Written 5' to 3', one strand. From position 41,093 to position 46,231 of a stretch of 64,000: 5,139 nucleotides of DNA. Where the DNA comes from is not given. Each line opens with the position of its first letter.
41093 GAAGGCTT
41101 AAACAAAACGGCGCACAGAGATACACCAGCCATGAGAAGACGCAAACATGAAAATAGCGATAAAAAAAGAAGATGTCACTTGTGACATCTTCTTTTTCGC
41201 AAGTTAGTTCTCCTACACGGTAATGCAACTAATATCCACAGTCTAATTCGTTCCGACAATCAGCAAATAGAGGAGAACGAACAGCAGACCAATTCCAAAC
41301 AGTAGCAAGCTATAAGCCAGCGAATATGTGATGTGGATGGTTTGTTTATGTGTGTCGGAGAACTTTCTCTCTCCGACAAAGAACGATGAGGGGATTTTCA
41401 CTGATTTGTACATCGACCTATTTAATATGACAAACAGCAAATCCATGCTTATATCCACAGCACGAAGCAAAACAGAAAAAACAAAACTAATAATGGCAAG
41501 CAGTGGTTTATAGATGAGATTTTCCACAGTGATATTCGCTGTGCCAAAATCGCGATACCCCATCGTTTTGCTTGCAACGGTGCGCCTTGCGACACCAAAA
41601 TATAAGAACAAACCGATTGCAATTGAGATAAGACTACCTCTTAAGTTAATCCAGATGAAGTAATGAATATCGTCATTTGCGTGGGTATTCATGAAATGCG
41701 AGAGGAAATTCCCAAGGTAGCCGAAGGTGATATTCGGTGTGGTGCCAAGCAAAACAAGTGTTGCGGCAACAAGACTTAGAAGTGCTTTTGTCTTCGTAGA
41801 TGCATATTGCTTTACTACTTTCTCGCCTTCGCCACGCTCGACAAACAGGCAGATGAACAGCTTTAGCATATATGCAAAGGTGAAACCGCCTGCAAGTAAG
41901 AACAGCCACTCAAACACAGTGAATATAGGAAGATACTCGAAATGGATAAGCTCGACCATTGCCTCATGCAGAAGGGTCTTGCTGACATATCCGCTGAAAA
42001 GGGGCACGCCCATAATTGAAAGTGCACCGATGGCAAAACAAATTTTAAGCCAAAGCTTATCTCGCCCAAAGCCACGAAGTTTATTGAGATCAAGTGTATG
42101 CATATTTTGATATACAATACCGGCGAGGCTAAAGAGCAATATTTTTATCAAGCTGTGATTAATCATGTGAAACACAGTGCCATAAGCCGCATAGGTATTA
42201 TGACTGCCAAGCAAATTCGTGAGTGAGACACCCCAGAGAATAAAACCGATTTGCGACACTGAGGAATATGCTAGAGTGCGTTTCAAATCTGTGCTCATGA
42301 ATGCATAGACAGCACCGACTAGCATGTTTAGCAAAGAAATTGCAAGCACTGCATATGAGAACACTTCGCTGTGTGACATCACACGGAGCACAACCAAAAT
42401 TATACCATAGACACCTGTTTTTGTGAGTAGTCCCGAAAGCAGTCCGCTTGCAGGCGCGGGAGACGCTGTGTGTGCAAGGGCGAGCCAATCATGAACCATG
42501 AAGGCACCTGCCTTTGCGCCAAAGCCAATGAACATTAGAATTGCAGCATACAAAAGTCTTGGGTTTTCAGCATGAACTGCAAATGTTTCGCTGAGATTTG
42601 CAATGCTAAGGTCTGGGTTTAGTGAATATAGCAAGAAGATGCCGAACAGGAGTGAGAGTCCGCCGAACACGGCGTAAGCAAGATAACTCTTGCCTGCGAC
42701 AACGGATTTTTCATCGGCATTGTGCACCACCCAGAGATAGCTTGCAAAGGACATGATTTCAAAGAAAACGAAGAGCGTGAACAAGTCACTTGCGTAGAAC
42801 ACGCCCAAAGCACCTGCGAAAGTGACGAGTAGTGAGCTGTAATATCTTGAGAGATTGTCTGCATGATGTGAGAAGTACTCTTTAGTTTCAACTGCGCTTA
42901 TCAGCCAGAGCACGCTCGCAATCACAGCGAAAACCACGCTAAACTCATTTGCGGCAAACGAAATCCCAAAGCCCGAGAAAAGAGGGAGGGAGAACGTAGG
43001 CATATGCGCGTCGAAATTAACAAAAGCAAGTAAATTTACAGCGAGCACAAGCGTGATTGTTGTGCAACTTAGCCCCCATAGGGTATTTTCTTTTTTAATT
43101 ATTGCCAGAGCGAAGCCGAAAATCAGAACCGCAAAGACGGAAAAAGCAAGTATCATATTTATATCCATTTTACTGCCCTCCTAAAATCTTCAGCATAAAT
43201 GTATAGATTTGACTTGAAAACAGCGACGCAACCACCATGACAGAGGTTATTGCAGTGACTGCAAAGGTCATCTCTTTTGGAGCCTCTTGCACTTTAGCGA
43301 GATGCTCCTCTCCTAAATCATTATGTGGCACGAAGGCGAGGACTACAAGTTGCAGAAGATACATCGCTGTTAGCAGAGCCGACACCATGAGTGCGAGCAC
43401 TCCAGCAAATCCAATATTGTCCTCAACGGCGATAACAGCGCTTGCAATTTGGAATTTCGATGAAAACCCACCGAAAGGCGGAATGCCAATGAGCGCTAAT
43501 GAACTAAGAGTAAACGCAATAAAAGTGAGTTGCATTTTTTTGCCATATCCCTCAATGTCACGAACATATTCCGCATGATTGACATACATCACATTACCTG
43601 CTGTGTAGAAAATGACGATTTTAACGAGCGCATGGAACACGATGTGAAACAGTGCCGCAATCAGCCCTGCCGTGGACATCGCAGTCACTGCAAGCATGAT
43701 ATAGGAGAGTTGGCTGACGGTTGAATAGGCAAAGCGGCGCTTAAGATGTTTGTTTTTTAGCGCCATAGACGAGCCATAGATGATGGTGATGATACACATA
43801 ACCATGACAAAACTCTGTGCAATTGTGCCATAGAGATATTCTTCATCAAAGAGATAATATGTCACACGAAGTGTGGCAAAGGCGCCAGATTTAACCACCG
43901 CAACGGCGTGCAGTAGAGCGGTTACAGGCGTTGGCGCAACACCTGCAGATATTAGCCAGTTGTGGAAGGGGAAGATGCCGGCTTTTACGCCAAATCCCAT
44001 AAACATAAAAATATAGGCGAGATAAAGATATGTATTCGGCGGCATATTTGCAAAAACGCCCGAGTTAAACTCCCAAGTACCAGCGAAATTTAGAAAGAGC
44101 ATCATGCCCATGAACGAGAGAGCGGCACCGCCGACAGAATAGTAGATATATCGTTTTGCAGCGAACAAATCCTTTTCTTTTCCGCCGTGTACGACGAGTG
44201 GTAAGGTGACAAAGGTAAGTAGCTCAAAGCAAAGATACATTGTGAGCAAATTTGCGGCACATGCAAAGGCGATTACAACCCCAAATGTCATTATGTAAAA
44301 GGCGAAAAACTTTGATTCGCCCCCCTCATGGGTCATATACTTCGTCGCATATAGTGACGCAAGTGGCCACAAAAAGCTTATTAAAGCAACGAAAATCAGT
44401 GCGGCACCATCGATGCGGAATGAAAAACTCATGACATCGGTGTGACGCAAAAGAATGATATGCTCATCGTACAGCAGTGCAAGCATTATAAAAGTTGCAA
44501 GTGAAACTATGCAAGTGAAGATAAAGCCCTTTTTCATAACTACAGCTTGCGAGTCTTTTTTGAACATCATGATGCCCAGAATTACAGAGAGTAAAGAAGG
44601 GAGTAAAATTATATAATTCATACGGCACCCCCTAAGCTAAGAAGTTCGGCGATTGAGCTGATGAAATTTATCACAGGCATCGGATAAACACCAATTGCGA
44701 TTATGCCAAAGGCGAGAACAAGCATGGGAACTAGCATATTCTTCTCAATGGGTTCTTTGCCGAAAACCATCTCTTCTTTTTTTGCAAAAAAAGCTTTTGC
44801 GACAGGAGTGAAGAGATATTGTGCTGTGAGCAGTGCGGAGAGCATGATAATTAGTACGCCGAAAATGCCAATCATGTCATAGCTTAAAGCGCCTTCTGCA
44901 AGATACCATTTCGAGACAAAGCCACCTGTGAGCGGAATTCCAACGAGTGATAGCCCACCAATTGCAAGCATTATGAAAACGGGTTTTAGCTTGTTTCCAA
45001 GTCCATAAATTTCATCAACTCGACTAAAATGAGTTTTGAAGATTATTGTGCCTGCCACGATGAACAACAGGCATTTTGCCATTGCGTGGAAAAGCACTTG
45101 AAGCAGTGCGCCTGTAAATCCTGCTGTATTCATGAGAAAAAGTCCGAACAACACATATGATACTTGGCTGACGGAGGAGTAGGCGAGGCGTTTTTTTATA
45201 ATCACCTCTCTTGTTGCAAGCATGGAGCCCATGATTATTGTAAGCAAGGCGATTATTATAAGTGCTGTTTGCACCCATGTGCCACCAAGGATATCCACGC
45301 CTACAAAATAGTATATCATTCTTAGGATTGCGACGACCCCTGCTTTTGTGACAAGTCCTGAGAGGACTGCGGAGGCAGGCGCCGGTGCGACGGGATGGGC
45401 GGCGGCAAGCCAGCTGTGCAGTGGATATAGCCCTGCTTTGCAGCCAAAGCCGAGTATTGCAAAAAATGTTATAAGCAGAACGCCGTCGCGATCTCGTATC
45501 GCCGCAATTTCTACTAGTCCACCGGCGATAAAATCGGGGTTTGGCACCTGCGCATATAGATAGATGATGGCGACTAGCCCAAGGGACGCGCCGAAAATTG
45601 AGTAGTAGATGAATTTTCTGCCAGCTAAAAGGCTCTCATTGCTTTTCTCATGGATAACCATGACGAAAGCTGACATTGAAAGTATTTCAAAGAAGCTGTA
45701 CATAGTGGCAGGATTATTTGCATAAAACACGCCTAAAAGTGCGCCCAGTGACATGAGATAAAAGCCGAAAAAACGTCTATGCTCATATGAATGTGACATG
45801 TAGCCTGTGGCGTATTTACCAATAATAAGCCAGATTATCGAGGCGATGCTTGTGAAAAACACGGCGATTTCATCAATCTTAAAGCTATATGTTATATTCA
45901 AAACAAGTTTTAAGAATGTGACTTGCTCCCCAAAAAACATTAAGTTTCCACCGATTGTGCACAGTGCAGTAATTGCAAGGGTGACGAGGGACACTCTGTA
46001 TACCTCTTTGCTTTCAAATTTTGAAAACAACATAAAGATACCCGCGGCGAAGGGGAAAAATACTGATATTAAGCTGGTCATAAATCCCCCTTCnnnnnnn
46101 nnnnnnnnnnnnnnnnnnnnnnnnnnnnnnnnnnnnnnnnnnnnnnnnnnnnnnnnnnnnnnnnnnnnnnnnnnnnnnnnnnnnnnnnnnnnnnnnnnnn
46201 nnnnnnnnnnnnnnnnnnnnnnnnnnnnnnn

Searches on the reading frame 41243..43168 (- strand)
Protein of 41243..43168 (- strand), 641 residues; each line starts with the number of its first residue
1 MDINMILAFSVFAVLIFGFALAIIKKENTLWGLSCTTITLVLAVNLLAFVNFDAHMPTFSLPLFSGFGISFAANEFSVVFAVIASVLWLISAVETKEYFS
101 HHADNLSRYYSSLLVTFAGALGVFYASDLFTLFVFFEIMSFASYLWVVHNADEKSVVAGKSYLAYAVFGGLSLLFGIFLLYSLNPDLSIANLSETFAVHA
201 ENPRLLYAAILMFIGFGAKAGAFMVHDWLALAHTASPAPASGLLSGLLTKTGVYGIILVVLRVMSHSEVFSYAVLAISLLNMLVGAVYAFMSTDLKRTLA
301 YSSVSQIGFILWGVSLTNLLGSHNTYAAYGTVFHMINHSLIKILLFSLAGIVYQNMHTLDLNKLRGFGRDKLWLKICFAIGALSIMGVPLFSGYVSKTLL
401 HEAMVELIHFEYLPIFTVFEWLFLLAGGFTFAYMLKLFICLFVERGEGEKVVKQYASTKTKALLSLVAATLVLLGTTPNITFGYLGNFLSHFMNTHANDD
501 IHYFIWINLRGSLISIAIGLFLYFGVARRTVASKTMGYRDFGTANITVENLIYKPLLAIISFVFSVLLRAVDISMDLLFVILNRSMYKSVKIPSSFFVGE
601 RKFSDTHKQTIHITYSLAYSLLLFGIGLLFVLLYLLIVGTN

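Call 23: search_protein_families(library=pfam, proteins=[window:41243-43168:-], max_evalue=0.00001)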
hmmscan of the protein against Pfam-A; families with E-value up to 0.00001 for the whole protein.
window:41243-43168:- (641 aa): 1 family
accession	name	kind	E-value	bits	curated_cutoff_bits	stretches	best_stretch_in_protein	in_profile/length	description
PF00361.26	Proton_antipo_M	-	1.8e-54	185.4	21.5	1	126-409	1-280/294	NADH:quinone oxidoreductase/Mrp antiporter, TM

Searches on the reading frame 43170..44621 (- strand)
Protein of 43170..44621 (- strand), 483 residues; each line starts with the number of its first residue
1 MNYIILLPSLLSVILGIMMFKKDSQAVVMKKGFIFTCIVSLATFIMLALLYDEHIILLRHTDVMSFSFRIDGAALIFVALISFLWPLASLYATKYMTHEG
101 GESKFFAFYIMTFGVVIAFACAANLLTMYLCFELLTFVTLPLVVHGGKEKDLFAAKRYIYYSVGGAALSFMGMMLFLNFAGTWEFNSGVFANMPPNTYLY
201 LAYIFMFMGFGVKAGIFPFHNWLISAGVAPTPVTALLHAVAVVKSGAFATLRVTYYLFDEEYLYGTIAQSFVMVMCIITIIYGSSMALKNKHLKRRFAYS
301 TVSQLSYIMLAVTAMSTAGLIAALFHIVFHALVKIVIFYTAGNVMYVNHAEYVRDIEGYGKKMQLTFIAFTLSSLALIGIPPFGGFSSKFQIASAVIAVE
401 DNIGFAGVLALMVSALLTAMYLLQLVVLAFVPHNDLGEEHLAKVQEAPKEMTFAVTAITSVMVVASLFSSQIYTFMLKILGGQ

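Call 23: search_protein_families(library=pfam, proteins=[window:43170-44621:-], max_evalue=0.00001)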
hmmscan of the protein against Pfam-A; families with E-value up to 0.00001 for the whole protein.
window:43170-44621:- (483 aa): 2 families
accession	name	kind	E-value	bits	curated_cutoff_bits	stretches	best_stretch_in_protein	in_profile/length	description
PF00361.26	Proton_antipo_M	-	3.7e-51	174.5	21.5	1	122-404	1-283/294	NADH:quinone oxidoreductase/Mrp antiporter, TM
PF00662.26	Proton_antipo_N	-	4.4e-06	26.9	24.5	1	64-106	9-51/51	NADH-Ubiquinone oxidoreductase (complex I), chain 5 N-terminus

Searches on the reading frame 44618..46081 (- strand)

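Call 23: search_protein_families(library=pfam, proteins=[window:44618-46081:-], max_evalue=0.00001)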
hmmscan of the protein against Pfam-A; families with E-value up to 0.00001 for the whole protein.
window:44618-46081:- (487 aa): 2 families
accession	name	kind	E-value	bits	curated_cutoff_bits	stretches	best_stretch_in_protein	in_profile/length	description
PF00361.26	Proton_antipo_M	-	4.9e-51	174.1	21.5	1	121-417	1-292/294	NADH:quinone oxidoreductase/Mrp antiporter, TM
PF00662.26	Proton_antipo_N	-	1.9e-07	31.3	24.5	1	61-105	7-51/51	NADH-Ubiquinone oxidoreductase (complex I), chain 5 N-terminus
